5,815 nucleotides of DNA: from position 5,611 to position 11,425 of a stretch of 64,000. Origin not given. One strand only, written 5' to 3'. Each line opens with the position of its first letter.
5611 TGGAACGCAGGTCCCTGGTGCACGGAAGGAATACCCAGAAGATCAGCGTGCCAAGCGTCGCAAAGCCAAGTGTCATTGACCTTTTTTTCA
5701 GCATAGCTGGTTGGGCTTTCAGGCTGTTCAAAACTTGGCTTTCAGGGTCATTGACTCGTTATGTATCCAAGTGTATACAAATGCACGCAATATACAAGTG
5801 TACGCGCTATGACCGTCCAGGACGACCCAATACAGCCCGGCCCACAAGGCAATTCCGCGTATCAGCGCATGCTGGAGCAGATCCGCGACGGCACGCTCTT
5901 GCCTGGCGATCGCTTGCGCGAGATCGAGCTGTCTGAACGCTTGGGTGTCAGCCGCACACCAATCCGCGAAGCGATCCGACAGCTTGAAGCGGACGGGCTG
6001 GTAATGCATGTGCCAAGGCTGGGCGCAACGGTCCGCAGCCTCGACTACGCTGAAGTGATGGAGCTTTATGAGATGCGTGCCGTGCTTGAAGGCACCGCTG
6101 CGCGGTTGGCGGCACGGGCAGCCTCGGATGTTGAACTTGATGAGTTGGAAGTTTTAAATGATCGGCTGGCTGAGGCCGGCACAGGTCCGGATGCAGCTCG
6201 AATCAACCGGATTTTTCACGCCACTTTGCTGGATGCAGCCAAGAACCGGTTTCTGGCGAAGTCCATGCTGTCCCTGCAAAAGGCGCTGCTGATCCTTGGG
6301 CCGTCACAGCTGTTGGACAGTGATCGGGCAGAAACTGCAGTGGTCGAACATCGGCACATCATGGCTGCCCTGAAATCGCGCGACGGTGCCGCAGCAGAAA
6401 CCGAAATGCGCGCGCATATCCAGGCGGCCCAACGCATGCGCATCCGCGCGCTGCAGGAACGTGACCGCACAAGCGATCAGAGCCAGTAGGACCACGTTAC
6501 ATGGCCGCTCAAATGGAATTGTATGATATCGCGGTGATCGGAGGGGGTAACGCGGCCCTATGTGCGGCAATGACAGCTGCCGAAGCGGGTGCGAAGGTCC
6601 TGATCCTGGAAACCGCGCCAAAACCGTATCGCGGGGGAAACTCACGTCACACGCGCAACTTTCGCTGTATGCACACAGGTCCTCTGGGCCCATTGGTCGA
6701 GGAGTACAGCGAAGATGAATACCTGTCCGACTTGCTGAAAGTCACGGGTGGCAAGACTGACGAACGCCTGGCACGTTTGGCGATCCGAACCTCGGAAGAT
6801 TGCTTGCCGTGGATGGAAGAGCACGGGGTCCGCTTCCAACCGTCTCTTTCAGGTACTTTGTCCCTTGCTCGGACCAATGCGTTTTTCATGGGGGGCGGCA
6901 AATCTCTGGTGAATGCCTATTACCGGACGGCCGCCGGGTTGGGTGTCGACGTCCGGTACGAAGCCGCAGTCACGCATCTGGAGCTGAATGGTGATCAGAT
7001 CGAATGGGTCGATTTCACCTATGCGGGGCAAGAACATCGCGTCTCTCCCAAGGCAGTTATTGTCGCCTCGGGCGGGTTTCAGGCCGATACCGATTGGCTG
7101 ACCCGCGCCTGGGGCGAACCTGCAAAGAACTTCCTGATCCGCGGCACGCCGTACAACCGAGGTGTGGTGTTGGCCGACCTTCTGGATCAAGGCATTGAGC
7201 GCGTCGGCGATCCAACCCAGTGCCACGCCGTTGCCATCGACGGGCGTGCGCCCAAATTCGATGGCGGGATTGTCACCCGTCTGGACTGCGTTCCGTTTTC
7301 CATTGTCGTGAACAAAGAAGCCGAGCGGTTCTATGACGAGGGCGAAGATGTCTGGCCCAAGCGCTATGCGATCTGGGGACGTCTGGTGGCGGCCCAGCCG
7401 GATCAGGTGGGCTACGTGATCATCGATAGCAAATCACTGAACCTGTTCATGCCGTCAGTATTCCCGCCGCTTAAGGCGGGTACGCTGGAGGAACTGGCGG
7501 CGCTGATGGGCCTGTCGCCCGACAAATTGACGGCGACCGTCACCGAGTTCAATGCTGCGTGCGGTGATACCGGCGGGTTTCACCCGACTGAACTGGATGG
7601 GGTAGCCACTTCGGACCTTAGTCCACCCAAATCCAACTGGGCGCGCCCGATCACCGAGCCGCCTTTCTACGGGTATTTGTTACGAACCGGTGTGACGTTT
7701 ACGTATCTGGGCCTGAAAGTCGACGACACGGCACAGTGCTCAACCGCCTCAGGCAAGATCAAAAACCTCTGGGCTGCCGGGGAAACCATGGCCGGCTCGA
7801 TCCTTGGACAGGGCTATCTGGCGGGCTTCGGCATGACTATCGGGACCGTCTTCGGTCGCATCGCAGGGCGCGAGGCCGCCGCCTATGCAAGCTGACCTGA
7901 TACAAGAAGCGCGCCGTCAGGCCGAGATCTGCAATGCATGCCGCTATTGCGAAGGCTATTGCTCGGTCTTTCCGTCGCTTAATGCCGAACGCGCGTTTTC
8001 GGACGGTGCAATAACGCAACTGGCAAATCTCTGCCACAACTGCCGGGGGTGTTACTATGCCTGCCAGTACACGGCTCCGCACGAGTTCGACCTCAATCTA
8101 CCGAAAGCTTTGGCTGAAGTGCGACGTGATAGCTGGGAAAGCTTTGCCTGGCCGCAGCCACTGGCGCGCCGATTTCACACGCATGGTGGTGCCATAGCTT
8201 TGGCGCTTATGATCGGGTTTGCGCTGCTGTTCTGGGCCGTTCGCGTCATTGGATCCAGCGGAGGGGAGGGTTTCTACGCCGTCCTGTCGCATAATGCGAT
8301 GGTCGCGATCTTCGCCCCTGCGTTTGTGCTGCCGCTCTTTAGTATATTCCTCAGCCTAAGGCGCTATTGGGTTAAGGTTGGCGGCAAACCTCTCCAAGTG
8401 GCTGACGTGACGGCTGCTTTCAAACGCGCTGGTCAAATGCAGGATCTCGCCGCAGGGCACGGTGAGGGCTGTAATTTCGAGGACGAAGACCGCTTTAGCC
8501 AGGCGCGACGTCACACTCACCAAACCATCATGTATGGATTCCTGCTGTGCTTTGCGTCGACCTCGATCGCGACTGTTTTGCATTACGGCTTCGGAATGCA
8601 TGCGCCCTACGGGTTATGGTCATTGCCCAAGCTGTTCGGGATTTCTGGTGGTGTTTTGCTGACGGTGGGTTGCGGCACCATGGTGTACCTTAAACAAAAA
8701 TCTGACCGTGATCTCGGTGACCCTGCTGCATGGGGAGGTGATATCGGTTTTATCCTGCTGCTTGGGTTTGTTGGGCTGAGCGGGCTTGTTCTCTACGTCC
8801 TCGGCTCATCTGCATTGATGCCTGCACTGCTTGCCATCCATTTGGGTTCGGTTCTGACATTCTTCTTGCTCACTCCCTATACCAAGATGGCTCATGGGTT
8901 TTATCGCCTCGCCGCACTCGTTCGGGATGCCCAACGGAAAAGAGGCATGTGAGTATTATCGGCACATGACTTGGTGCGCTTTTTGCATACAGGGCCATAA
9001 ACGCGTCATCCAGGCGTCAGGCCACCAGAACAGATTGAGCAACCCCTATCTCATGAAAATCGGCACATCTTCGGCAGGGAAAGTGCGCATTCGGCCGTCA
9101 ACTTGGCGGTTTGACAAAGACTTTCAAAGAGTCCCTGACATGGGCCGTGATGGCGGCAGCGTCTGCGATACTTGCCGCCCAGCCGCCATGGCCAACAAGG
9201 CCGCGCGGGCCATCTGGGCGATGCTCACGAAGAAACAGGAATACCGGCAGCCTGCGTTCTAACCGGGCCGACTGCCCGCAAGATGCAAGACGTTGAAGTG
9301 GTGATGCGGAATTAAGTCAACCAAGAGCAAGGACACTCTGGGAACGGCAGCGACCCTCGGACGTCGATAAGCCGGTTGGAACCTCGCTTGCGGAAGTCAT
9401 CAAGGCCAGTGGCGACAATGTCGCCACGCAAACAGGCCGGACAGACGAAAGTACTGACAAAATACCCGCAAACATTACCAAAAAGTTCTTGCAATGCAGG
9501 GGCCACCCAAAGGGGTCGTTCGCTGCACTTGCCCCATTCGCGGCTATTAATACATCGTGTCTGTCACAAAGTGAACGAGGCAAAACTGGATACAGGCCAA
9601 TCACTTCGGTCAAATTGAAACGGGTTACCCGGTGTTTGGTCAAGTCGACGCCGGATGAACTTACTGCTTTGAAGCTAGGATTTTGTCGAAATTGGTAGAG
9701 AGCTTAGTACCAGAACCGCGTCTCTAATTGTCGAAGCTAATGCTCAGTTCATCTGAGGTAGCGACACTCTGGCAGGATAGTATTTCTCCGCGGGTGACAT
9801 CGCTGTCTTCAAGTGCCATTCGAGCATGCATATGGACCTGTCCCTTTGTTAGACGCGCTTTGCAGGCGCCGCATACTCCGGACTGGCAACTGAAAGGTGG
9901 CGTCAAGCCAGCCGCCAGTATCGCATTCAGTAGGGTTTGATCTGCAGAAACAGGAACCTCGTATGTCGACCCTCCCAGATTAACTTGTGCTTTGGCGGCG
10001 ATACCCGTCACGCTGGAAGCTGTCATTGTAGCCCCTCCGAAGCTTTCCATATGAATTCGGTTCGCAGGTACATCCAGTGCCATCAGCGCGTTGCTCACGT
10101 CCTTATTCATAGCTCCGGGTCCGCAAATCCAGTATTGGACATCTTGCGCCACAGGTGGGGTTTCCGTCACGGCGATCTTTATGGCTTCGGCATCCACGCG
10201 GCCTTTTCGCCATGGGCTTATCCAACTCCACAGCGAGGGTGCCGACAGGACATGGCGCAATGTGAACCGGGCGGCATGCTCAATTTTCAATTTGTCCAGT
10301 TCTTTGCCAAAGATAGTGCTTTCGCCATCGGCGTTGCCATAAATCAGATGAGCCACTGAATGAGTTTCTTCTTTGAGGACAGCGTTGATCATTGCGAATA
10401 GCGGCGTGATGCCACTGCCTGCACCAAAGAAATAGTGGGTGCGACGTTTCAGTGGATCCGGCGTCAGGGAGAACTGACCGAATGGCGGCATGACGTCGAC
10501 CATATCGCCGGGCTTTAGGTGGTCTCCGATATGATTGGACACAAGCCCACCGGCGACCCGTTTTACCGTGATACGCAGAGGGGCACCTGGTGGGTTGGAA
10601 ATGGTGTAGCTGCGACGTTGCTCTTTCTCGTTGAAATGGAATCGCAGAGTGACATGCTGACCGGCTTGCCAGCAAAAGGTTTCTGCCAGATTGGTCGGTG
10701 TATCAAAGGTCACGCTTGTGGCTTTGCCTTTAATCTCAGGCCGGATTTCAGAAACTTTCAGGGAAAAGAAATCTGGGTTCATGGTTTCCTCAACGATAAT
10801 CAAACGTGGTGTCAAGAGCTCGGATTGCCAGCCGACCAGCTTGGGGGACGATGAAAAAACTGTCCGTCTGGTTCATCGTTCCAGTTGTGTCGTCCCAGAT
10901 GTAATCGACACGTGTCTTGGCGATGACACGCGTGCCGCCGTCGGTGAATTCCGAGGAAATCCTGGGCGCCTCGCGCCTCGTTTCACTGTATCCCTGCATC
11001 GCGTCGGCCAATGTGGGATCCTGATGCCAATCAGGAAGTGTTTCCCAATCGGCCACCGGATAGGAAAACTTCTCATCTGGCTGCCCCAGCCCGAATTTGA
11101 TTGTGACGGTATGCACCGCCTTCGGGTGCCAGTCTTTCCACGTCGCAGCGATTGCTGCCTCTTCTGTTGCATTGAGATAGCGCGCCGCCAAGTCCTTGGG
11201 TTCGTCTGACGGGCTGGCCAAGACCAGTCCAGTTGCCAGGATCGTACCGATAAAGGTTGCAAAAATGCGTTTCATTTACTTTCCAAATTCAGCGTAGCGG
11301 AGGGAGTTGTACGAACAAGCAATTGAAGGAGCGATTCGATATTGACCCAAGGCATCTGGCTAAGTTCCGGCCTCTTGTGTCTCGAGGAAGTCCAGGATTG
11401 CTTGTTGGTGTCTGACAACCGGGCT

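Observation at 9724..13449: Five-gene Rieske oxygenase operon with two uncharacterised envelope proteins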

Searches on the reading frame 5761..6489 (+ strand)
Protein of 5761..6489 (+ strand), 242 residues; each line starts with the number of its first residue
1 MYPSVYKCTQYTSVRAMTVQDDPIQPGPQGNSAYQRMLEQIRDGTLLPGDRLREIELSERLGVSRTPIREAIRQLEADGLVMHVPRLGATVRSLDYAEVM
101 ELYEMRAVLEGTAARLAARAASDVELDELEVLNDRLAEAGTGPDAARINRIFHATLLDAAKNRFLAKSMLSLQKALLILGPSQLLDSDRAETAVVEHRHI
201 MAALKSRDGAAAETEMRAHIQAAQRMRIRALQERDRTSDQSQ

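Call 57: search_protein_families(library=ncbifam, proteins=[window:5761-6489:+], max_evalue=0.00001)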
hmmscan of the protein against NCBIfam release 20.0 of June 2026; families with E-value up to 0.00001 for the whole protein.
window:5761-6489:+ (242 aa): 14 families
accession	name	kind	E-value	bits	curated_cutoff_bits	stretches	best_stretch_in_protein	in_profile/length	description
TIGR03338.1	phnR_burk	equivalog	2.8e-33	115.3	271.5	1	35-224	17-210/212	phosphonate utilization associated transcriptional regulator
NF003011.0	PRK03837.1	subfamily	1.7e-14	54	260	1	97-226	102-232/241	transcriptional regulator NanR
NF008576.0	PRK11534.1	equivalog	4e-12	46.3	218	1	32-123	11-102/225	DNA-binding transcriptional regulator CsiR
NF008504.0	PRK11414.1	equivalog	3e-11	43.5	225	1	37-214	20-202/221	GntR family transcriptional regulator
NF007741.0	PRK10421.1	equivalog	3.1e-10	39.9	311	0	34-83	13-63/262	transcriptional regulator LldR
NF007001.0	PRK09464.1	equivalog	1.3e-09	38.1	330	1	35-236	17-241/254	pyruvate dehydrogenase complex transcriptional repressor PdhR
TIGR02018.2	his_ut_repres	equivalog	5.2e-09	35.8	220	1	35-109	6-82/226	histidine utilization transcriptional repressor HutC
NF007588.0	PRK10225.1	equivalog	2.1e-07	30.5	442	0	44-225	25-229/257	Uxu operon transcriptional regulator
NF052282.1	PLP_TF_PdxR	equivalog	3.3e-07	29.7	320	1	34-100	7-74/448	MocR-like pyridoxine biosynthesis transcription factor PdxR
NF007442.0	PRK09990.1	equivalog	7.9e-07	28.8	301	0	41-228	23-236/256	transcriptional regulator GlcC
TIGR03337.1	phnR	equivalog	1.2e-06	28.4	296.75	1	35-88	8-62/231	phosphonate utilization transcriptional regulator PhnR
NF011575.0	PRK14999.1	equivalog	2.6e-06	26.9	424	1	24-155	8-134/241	histidine utilization repressor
NF008571.0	PRK11523.1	equivalog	4.2e-06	26.4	396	0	38-231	18-229/258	transcriptional regulator ExuR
NF053730.1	TransRegRv1152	equivalog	4.8e-06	26.5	170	1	34-99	22-88/120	Rv1152 family transcriptional regulator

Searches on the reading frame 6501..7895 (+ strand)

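Call 57: search_protein_families(library=ncbifam, proteins=[window:6501-7895:+], max_evalue=0.00001)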
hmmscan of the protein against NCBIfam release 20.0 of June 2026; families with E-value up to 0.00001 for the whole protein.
window:6501-7895:+ (464 aa): 36 families (the best 25 are shown)
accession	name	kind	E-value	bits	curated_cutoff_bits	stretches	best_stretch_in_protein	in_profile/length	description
NF006130.0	PRK08274.1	equivalog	1.1e-199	664.1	369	1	5-463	3-462/467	FAD-dependent tricarballylate dehydrogenase TcuA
TIGR02485.1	CobZ_N-term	equivalog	6.6e-180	598.5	372.55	1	9-463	3-435/437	FAD-dependent tricarballylate dehydrogenase TcuA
TIGR01813.1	flavo_cyto_c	subfamily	1e-29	103.6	285.45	1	9-456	1-443/444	flavocytochrome c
NF005510.0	PRK07121.1-3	subfamily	1.6e-29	103.1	481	2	130-462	176-489/492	FAD-binding protein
NF005064.0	PRK06481.1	equivalog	7.4e-28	97.5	542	1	6-463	60-503/506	flavocytochrome c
NF009478.0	PRK12844.1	equivalog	3.7e-27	94.8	789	1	130-461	206-550/559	3-ketosteroid-delta-1-dehydrogenase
NF005508.0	PRK07121.1-1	equivalog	4.7e-27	94.7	537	1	131-463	173-494/497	FAD-binding protein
NF053717.1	VnlPnlRedVprA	equivalog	1.3e-26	93.5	600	2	4-201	3-201/481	vinyl phenol reductase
NF009477.0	PRK12843.1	equivalog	6.5e-24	84.3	758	1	133-460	220-569/578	FAD-dependent oxidoreductase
NF005882.1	PRK07843.1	equivalog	7.6e-24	84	788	1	130-456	198-544/547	3-oxosteroid 1-dehydrogenase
NF004789.0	PRK06134.1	subfamily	1.1e-23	83.7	747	1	326-461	429-569/581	FAD-dependent oxidoreductase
NF009476.0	PRK12839.1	equivalog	1e-20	73.5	940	1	325-461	426-566/572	FAD-dependent oxidoreductase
NF005511.0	PRK07121.1-4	equivalog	1.3e-20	73.3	466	2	4-118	17-130/553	FAD-binding protein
NF053677.1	Desat2ChcC2Cyan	equivalog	3.2e-19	68.7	900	1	325-463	413-555/558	4-oxocyclohex-2-ene-1-carboxylate 5-dehydrogenase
NF005509.0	PRK07121.1-2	subfamily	2.3e-18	66.1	630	1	321-463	393-525/527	FAD-binding protein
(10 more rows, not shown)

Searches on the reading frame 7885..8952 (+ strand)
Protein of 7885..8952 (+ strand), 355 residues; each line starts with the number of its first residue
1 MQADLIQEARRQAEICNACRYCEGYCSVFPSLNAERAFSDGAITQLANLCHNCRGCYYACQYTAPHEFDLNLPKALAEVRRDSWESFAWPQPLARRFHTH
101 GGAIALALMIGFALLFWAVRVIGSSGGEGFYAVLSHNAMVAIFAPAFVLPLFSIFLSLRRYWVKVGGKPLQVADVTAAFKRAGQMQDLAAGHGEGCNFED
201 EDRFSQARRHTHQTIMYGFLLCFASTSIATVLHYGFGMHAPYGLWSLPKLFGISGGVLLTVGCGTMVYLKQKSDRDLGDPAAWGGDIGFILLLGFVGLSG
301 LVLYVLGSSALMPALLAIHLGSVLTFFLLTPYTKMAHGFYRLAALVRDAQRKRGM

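Call 57: search_protein_families(library=ncbifam, proteins=[window:7885-8952:+], max_evalue=0.00001)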
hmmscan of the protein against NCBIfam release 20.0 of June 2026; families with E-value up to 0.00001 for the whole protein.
window:7885-8952:+ (355 aa): 3 families
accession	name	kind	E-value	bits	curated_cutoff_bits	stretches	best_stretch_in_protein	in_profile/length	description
NF011607.0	PRK15033.1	subfamily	1.6e-108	363.1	524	1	7-353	26-379/389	tricarballylate utilization 4Fe-4S protein TcuB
TIGR02484.1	CitB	equivalog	3.8e-97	325.8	246.6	1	4-353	4-360/372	tricarballylate utilization 4Fe-4S protein TcuB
NF038018.1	qmoC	equivalog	6.1e-26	91.7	300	1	49-346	63-359/360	quinone-interacting membrane-bound oxidoreductase complex subunit QmoC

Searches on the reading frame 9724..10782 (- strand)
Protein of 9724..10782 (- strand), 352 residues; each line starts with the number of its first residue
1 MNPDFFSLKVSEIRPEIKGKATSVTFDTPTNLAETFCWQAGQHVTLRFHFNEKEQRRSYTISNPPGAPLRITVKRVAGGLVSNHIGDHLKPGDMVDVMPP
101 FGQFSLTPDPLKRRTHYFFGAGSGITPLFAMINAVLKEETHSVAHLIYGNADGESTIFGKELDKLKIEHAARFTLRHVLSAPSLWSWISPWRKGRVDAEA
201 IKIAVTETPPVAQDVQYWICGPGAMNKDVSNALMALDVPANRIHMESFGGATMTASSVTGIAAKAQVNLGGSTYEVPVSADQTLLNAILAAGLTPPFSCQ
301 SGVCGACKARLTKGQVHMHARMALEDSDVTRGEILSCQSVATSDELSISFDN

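Call 3: search_protein_families(library=pfam, proteins=[window:9724-10782:-], max_evalue=0.01)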
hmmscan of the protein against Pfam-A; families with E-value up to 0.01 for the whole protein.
window:9724-10782:- (352 aa): 3 families
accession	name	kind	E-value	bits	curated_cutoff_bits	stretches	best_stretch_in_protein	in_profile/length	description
PF00111.32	Fer2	-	2.2e-15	56.8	21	1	268-342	2-77/77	2Fe-2S iron-sulfur cluster binding domain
PF00175.26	NAD_binding_1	-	3e-13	50.8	22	1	120-230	3-108/109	Oxidoreductase NAD-binding domain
PF00970.30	FAD_binding_6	-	3.3e-11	43.8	21.1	1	25-104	18-97/99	Oxidoreductase FAD-binding domain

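Call 4: search_protein_families(library=ncbifam, proteins=[window:9724-10782:-], max_evalue=0.01)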
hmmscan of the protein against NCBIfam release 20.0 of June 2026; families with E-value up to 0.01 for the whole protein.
window:9724-10782:- (352 aa): 25 families
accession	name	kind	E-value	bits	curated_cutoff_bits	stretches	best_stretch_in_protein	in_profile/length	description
TIGR02160.1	PA_CoA_Oxy5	hypoth_equivalog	4e-84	282.4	420.8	1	5-351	1-352/352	1,2-phenylacetyl-CoA epoxidase subunit PaaE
NF058606.1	GlBtMonoRdsGbcB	equivalog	1.4e-37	129.5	500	1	33-344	38-357/362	glycine betaine monooxygenase reductase subunit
NF007964.0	PRK10684.1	equivalog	5.9e-36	124.1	383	1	35-343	34-328/333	NADH oxidoreductase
NF009805.0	PRK13289.1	equivalog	3.3e-34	118.5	432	1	29-252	176-396/399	NO-inducible flavohemoprotein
NF040810.1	BenC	equivalog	5.7e-33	114.5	430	2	21-248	117-330/333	benzoate 1,2-dioxygenase electron transfer component BenC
NF045803.1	MethMoxFADbindMmoC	equivalog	1.5e-24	86.4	500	2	33-248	135-340/343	aromatic/alkene monooxygenase hydroxylase FAD-binding subunit MmoC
NF008822.0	PRK11872.1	equivalog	1.6e-22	80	402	2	40-250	139-337/341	anthranilate 1,2-dioxygenase electron transfer component AntC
TIGR01941.1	nqrF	equivalog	2.3e-17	63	295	1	62-250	228-405/405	NADH:ubiquinone reductase (Na(+)-transporting) subunit F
NF004317.0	PRK05713.1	equivalog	2.9e-14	53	338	2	275-346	10-81/312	iron-sulfur-binding ferredoxin reductase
NF041393.1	Frdxn_Halo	equivalog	2.4e-12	46.8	150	1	270-349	33-114/128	ferredoxin Fer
TIGR02008.1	fdx_plant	subfamily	6.2e-11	41.9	81.15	1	271-344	12-85/97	ferredoxin [2Fe-2S]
NF006220.0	PRK08345.1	subfamily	1.7e-10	40.6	395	1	30-245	35-248/294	cytochrome-c3 hydrogenase subunit gamma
NF007985.1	PRK10713.1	equivalog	4.7e-09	35.7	75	1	279-344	14-76/81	class I ribonucleotide reductase maintenance protein YfaE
NF040756.1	corr_regen_AcsV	exception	1.7e-06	26.7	800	1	275-344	10-80/632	corrinoid activation/regeneration protein AcsV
NF040835.1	sulfhyd_HydG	equivalog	5.7e-06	25.8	650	1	25-273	38-267/292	NADPH-dependent hydrogenase/sulfhydrogenase 1 subunit gamma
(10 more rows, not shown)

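Call 95: search_solved_structures(query=window:9724-10782:-, max_evalue=1e-20)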
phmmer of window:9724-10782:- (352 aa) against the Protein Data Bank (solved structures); distinct sequences matched with E-value up to 1e-20: 0.

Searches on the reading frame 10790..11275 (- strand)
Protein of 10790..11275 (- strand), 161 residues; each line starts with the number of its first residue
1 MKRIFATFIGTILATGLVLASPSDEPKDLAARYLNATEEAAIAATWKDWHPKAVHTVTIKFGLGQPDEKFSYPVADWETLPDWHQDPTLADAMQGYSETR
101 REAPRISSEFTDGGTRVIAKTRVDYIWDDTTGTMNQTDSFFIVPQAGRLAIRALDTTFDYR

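Call 3: search_protein_families(library=pfam, proteins=[window:10790-11275:-], max_evalue=0.01)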
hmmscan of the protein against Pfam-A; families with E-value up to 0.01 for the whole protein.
window:10790-11275:- (161 aa): 0 families

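Call 4: search_protein_families(library=ncbifam, proteins=[window:10790-11275:-], max_evalue=0.01)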
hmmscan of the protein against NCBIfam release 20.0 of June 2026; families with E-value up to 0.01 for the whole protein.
window:10790-11275:- (161 aa): 0 families

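Call 8: find_homologous_proteins(query=window:10790-11275:-)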
Query window:10790-11275:- (161 aa): 8 proteins with E <= 0.001 among 173 candidates.
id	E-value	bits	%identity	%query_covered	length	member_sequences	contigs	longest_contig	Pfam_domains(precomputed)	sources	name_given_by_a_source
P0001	4.9e-104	363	100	100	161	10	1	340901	-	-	-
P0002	3.4e-88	311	86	100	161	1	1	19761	-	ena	-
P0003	1.3e-85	303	84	100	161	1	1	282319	-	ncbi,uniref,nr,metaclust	ncbi:hypothetical protein [Ruegeria sp. 6PALISEP08]|uniref:hypothetical protein n=1 Tax=Ruegeria sp.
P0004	7.4e-83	294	82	100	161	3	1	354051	-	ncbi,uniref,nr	ncbi:hypothetical protein [uncultured Ruegeria sp.]|uniref:hypothetical protein n=1 Tax=uncultured R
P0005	1.8e-72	260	73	100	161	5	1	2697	-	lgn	-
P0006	7.3e-72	258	73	100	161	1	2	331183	-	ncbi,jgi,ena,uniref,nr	ncbi:hypothetical protein [Ruegeria sp. EL01]|jgi:hypothetical protein|uniref:hypothetical protein n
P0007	3.1e-68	247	67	100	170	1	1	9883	-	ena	-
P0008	7.0e-40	154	48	99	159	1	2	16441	-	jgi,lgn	jgi:hypothetical protein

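Call 12: find_encoding_contigs(protein=P0008, flank=6000, max_places=2)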
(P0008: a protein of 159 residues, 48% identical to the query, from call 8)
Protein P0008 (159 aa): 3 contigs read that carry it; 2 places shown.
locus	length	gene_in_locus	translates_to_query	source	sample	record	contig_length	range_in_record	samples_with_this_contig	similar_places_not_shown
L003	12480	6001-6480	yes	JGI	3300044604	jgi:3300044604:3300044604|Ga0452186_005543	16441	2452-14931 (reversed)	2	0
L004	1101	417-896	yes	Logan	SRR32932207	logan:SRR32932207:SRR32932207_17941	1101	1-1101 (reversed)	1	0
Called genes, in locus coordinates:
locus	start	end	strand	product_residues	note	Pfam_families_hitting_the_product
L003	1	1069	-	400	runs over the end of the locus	PF03428:RP-C, PF11800:RP-C_C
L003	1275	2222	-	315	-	PF02195:ParB_N, PF07506:RepB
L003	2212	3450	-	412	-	PF00376:MerR (weak), PF13411:MerR_1 (weak), PF02374:ArsA_ATPase (weak), PF06564:CBP_BcsQ, PF09140:MipZ (weak), PF10609:ParA (faint), PF13614:AAA_31, PF01656:CbiA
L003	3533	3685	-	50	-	-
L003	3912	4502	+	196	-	PF00440:TetR_N (weak), PF17940:TetR_C_31 (weak), PF13977:TetR_C_6 (weak)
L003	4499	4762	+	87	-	-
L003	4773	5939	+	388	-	PF00355:Rieske, PF00848:Ring_hydroxyl_A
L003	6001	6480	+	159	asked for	-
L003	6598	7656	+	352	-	PF00970:FAD_binding_6, PF00175:NAD_binding_1, PF00111:Fer2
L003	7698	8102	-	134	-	PF02142:MGS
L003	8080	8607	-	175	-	PF12973:Cupin_7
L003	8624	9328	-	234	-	PF00106:adh_short, PF01370:Epimerase, PF13561:adh_short_C2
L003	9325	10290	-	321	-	PF00294:PfkB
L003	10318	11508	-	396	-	PF03022:MRJP, PF08450:SGL (weak)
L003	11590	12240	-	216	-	PF03737:RraA-like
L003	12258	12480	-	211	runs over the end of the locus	PF01081:Aldolase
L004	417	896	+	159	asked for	-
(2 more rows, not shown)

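Call 15: search_protein_families(library=pfam, proteins=[L003:6001-6480:+], max_evalue=0.1)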
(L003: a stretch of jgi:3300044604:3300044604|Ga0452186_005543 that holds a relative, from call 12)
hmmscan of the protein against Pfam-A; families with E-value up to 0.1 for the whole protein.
L003:6001-6480:+ (159 aa): 0 families

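Call 50: predict_structure(alignment_id=A3)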
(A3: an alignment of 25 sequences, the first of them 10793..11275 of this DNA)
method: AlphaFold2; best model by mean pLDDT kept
length: 161 residues; sequences in the alignment: 25
mean_pLDDT: 83.4   pTM: 0.74
mean pLDDT of the five models: 83.4, 82.3, 81.0, 80.5, 79.9
residues with pLDDT >= 90: 90; 70-90: 48; 50-70: 1; < 50: 22
segments of 3 or more residues with pLDDT < 50: 1-22
pLDDT, mean of each block of 10 residues (from residue 1): 34 42 78 86 88 95 89 86 77 88 96 95 94 97 92 97 90
secondary structure, 60 per line:
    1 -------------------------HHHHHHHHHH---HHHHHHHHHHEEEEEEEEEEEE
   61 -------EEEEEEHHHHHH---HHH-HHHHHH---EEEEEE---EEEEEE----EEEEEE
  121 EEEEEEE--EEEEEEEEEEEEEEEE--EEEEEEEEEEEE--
elements in order: H26-35 H39-48 E49-60 E68-73 H74-79 H87-92 E96-101 E105-110 E115-127 E130-145 E148-159

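Call 52: fold_search(model_id=the predicted structure, library=pdb)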
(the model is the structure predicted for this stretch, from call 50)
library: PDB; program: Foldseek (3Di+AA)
matches with E <= 10: 1088; with E <= 0.001: 36
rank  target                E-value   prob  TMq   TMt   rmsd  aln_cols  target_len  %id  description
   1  9bpo_A                8.9e-05  1.00  0.44  0.41   6.5       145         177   10  Structure of the self-association domain of LDB2 (released 2025-03-19)
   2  6s9t_A                1.0e-04  1.00  0.42  0.41   6.1       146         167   11  Dimerization domain of Xenopus laevis LDB1 in complex with darpin 3 (released 2019-10-09)
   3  8t6n_E                1.3e-04  1.00  0.43  0.44   7.5       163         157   12  Crystal structure of T33-27.1: Deep-learning sequence design of co-assembling tetrahedron protein nanoparticles (released 2024-04-24)
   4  6w40_B                2.6e-04  1.00  0.43  0.54   5.2       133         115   10  An enumerative algorithm for de novo design of proteins with diverse pocket structures (released 2020-04-08)
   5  3ec9_B                2.7e-04  1.00  0.38  0.45   7.1       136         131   16  CRYSTAL STRUCTURE OF A NTF2-like protein (BTH_I0051) FROM BURKHOLDERIA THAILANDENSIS E264 AT 1.60 A RESOLUTION (released 2008-09-09)
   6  4j9a_F                2.9e-04  1.00  0.44  0.55   5.9       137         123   11  Engineered Digoxigenin binder DIG10.3 (released 2013-06-26)
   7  6tyd_V                3.1e-04  1.00  0.46  0.36   6.0       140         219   10  Structure of human LDB1 in complex with SSBP2 (released 2020-01-01)
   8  3bb9_F                3.8e-04  1.00  0.44  0.56   6.0       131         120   12  Crystal structure of a putative ketosteroid isomerase (sfri_1973) from shewanella frigidimarina ncimb 400 at 1.80 A re (released 2007-11-20)
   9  3ejv                  3.8e-04  1.00  0.43  0.43   7.7       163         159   13  Crystal structure of a cystatin-like protein (saro_2766) from novosphingobium aromaticivorans dsm at 1.40 A resolution (released 2008-09-30)
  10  4j9a_D                4.3e-04  1.00  0.43  0.53   5.9       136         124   11  Engineered Digoxigenin binder DIG10.3 (released 2013-06-26)
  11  9ozv_A                4.3e-04  1.00  0.41  0.37   7.0       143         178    8  Structure of the self-association domain of LDB2 (released 2025-07-30)
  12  6of8_F                4.5e-04  1.00  0.40  0.49   6.6       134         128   10  Structure of Thr354Asn, Glu355Gln, Thr412Asn, Ile414Met, Ile464His, and Phe467Met mutant human CamKII-alpha hub domain (released 2019-04-17)
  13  1hkx_C                4.5e-04  1.00  0.40  0.45   6.5       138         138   11  Crystal structure of calcium/calmodulin-dependent protein kinase (released 2003-06-02)
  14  5bvb_A                4.8e-04  1.00  0.39  0.46   6.3       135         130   12  Engineered Digoxigenin binder DIG5.1a (released 2015-10-28)
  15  9bpo_D                5.1e-04  1.00  0.44  0.42   6.5       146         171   10  Structure of the self-association domain of LDB2 (released 2025-03-19)
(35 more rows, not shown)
